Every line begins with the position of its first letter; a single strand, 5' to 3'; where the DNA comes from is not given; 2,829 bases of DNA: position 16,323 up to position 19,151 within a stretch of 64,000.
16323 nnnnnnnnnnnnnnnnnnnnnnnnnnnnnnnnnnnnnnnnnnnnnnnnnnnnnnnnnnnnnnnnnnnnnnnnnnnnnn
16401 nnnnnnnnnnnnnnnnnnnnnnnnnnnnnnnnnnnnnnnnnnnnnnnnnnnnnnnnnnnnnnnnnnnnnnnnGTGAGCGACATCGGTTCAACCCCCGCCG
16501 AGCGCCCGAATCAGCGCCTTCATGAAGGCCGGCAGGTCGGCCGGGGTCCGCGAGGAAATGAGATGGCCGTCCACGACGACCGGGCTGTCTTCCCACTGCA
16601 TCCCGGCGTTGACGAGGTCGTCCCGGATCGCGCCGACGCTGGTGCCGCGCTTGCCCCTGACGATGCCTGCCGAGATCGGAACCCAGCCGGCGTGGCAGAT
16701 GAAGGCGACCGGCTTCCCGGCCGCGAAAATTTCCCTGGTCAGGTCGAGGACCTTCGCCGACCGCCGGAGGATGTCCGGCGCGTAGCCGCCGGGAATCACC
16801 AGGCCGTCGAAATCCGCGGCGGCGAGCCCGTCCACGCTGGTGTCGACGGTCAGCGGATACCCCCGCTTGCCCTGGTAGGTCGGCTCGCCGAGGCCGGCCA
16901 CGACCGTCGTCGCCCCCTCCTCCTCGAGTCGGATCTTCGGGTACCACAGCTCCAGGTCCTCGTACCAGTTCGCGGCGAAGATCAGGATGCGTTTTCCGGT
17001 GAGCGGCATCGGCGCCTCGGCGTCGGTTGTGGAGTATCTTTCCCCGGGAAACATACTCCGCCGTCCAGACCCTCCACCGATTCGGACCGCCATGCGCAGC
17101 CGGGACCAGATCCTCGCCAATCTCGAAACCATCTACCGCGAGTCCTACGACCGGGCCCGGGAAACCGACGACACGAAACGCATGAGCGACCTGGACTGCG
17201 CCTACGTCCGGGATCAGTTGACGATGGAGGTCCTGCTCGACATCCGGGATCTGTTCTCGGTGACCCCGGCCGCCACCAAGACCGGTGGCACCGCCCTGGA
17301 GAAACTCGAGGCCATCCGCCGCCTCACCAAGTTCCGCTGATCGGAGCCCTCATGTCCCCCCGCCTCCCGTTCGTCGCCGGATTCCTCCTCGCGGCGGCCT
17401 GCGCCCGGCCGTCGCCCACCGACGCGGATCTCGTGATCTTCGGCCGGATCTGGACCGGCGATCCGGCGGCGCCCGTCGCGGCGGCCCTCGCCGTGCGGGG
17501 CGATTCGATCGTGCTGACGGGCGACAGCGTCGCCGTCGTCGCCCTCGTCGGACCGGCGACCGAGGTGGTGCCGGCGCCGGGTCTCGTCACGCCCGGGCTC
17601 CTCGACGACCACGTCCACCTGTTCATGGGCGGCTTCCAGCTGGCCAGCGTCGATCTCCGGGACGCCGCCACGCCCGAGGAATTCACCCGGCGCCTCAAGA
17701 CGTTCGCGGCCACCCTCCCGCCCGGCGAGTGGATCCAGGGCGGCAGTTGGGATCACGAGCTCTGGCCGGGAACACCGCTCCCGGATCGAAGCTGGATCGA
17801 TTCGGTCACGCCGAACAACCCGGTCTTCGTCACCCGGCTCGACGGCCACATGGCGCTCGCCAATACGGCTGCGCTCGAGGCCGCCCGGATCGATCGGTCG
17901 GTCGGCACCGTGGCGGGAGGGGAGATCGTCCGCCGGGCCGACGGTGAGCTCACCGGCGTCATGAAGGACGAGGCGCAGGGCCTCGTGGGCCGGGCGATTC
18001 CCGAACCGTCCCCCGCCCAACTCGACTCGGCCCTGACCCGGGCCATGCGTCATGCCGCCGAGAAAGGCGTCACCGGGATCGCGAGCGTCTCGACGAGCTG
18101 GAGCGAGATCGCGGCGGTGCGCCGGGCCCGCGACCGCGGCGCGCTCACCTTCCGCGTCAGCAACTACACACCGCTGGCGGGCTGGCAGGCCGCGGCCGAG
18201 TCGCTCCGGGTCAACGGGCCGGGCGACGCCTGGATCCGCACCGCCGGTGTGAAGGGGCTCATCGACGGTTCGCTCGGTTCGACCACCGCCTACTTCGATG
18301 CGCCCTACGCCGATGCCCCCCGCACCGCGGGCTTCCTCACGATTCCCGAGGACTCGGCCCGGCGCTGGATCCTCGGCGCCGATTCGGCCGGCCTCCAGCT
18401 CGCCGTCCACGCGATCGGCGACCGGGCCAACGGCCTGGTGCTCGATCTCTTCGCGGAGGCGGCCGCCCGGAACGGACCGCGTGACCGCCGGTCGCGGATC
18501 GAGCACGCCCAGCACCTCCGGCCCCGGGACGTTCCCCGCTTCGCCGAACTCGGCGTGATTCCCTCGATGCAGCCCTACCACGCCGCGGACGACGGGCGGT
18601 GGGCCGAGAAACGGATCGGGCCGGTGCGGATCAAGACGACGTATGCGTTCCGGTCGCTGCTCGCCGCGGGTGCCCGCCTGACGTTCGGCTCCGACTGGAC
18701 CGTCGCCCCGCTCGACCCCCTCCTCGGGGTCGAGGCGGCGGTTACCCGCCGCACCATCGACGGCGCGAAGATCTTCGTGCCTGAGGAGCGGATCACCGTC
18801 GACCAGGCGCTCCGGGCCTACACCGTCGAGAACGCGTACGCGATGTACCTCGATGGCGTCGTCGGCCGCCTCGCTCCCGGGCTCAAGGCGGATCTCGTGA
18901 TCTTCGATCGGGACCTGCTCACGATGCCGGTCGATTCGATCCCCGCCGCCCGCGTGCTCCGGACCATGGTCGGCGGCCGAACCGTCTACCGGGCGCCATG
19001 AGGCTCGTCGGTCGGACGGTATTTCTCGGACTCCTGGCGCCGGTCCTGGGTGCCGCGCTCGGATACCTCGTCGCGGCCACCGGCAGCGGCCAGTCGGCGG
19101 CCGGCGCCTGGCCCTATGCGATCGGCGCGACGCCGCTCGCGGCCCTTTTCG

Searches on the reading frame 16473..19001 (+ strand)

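Call 62: search_protein_families(library=pfam, proteins=[window:16473-19001:+], max_evalue=0.001)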
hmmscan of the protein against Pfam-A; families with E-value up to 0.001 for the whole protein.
window:16473-19001:+ (842 aa): 2 families
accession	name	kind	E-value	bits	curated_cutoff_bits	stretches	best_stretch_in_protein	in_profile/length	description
PF07969.17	Amidohydro_3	-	1.7e-105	354.7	29.7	1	370-839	8-472/472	Amidohydrolase family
PF01979.26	Amidohydro_1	-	2e-18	67.2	25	1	635-838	143-345/345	Amidohydrolase family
